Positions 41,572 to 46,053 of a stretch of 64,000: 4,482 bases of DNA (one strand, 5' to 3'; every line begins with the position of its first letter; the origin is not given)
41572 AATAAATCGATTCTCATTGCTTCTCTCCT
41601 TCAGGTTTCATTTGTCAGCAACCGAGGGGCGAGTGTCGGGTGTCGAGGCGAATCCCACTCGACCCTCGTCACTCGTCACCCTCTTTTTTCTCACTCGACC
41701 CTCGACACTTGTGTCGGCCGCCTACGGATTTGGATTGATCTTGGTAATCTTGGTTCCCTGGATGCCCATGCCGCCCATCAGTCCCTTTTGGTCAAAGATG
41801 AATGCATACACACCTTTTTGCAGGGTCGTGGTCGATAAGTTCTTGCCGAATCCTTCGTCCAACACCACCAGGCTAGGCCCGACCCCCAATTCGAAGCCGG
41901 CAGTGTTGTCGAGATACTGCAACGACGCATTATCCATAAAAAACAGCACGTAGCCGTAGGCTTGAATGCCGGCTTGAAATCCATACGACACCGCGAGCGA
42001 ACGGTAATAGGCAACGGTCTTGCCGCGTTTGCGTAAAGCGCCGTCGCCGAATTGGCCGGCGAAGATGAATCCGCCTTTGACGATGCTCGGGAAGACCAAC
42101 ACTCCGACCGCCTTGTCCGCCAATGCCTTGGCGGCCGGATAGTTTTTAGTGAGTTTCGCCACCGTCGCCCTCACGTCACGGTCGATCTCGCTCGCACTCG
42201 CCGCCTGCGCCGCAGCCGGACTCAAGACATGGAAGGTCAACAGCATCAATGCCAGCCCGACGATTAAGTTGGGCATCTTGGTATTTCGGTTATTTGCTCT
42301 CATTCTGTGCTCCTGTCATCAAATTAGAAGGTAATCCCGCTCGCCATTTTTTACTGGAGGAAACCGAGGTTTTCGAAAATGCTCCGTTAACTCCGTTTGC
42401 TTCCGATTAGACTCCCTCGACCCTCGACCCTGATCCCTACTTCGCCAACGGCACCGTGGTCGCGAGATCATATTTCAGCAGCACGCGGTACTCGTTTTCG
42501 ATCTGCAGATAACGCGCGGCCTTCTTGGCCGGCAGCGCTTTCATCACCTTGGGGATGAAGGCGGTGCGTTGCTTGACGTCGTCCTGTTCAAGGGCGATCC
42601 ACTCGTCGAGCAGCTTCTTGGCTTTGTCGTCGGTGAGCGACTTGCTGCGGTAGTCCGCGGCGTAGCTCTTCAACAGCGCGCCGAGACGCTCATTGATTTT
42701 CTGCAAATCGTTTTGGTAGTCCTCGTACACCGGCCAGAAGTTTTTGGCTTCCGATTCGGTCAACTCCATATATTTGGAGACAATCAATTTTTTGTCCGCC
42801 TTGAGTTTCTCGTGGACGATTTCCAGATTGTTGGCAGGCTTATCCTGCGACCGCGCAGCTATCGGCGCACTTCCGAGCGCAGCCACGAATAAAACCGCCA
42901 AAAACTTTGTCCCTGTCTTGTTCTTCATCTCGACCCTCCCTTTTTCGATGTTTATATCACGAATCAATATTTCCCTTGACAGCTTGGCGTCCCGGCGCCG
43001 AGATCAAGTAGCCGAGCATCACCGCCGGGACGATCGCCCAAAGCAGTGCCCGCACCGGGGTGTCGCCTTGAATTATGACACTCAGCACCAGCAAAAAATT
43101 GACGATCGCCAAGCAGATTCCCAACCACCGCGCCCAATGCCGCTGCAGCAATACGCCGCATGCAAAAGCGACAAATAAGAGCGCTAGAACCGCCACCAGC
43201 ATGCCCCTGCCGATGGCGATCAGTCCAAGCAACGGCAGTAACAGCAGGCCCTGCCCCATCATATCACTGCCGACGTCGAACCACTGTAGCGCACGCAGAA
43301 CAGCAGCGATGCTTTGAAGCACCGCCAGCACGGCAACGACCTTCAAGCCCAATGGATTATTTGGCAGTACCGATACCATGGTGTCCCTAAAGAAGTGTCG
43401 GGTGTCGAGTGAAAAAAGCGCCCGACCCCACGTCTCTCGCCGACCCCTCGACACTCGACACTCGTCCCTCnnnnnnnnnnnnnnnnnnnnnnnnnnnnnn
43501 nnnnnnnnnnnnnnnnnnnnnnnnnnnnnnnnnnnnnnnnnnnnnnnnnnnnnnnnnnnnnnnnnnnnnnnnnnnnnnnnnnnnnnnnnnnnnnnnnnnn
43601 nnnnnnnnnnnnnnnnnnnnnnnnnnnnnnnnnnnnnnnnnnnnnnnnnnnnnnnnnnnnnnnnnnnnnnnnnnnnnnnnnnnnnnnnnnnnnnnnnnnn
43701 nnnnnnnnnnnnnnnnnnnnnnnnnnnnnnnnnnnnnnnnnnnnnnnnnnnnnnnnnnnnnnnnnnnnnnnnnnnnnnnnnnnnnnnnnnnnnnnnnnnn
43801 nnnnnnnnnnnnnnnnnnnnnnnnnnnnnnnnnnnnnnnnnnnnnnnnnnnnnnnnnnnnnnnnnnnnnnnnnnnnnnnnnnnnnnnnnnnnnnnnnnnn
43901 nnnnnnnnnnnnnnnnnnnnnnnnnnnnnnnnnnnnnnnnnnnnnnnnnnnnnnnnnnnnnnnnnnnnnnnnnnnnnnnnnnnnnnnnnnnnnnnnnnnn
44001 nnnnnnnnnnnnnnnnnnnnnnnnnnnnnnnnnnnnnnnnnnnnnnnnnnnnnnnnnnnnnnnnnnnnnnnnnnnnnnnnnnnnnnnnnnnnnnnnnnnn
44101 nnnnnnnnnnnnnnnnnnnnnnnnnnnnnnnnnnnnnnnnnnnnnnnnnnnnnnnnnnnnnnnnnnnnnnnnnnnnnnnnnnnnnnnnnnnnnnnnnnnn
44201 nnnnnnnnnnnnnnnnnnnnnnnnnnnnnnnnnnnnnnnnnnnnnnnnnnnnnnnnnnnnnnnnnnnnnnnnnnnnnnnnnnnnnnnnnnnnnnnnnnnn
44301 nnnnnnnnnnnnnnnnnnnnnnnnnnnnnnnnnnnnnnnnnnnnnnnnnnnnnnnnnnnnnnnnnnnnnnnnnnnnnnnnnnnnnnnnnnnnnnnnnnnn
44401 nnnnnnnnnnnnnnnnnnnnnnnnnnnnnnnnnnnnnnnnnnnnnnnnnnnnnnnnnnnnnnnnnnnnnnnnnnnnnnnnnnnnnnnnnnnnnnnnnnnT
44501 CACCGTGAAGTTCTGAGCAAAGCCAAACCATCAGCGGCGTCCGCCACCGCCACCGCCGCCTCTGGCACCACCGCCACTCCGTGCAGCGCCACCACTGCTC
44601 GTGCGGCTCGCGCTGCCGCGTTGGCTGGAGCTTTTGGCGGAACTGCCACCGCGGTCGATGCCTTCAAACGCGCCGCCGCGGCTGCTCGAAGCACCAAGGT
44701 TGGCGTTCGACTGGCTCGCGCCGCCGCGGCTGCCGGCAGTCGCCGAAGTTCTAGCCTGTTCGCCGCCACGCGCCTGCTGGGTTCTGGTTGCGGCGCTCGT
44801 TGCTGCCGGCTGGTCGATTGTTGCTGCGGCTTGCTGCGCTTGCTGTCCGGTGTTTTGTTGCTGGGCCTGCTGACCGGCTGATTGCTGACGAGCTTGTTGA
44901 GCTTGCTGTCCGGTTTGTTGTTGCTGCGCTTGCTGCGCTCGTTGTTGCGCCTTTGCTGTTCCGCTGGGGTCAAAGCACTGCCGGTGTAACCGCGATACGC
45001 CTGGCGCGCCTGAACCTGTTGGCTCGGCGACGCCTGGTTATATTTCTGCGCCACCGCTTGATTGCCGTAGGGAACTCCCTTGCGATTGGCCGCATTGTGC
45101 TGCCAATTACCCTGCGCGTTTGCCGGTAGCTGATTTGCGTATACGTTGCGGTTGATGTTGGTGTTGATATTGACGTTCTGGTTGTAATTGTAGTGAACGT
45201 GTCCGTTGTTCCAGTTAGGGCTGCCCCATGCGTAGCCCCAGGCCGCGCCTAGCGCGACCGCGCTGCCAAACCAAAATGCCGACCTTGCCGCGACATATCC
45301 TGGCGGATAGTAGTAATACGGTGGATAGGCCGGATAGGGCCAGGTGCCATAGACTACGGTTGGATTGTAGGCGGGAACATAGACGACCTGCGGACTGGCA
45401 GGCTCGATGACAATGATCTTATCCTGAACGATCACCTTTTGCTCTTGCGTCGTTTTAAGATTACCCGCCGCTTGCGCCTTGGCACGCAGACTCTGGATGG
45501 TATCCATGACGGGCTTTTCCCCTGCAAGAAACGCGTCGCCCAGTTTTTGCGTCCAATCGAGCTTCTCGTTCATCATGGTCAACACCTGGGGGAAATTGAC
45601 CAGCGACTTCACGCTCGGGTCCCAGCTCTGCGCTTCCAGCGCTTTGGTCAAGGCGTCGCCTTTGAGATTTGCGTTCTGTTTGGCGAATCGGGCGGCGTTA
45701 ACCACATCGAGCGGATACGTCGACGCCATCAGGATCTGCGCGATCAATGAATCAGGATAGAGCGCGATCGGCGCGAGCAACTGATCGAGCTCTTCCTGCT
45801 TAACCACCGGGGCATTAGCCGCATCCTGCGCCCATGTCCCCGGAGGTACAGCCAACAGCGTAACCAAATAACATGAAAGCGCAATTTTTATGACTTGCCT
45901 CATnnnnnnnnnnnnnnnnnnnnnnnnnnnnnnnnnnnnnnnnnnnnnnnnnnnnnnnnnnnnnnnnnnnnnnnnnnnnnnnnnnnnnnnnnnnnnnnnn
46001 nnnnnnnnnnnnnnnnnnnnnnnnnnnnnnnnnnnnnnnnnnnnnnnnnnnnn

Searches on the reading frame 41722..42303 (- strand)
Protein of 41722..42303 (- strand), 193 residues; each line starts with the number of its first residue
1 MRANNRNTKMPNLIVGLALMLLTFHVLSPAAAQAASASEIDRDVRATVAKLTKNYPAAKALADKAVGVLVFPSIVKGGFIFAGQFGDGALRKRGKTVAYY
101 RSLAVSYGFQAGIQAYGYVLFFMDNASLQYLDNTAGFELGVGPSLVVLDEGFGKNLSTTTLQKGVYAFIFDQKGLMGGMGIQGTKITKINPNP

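Call 23: find_encoding_contigs(protein=window:41722-42303:-, flank=10000, max_places=10)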
Protein window:41722-42303:- (193 aa): 1 contig read that carries it; 1 place shown.
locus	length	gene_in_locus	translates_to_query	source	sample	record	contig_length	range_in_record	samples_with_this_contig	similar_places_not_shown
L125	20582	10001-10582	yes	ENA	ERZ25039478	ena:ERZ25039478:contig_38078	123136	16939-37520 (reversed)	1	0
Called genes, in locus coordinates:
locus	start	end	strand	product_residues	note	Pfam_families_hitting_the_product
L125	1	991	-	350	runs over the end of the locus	PF12625:Arabinose_bd, PF12833:HTH_18, PF00165:HTH_AraC (weak)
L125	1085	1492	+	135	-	-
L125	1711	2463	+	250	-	-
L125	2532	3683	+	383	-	PF08448:PAS_4 (faint), PF13426:PAS_9 (faint), PF08447:PAS_3, PF00989:PAS (weak), PF13188:PAS_8 (faint), PF08447:PAS_3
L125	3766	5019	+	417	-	PF00989:PAS (weak), PF08448:PAS_4, PF13426:PAS_9 (weak), PF00512:HisKA, PF02518:HATPase_c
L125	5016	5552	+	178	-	PF00072:Response_reg, PF00196:GerE (weak)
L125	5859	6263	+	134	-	PF00072:Response_reg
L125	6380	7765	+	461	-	PF11737:DUF3300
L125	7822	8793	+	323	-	PF11453:DUF2950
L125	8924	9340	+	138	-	-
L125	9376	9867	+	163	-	-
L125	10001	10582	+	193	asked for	PF04366:Ysc84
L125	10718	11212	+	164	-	-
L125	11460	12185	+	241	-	PF00691:OmpA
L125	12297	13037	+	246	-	PF14366:DUF4410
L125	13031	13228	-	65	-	-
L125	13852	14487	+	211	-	PF07719:TPR_2 (faint), PF14559:TPR_19 (faint)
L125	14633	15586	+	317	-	-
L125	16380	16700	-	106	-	-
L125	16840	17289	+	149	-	-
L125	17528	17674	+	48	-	-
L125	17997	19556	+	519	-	-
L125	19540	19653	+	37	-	-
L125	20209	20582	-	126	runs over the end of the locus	PF18135:Type_ISP_C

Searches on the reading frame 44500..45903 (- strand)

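Call 12: search_protein_families(library=pfam, proteins=[window:44500-45903:-])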
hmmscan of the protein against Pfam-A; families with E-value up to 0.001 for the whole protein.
window:44500-45903:- (467 aa): 1 family
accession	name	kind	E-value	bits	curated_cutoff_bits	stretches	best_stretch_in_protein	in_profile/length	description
PF11737.13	DUF3300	-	3.4e-93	311.7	25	1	35-269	1-227/227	Protein of unknown function (DUF3300)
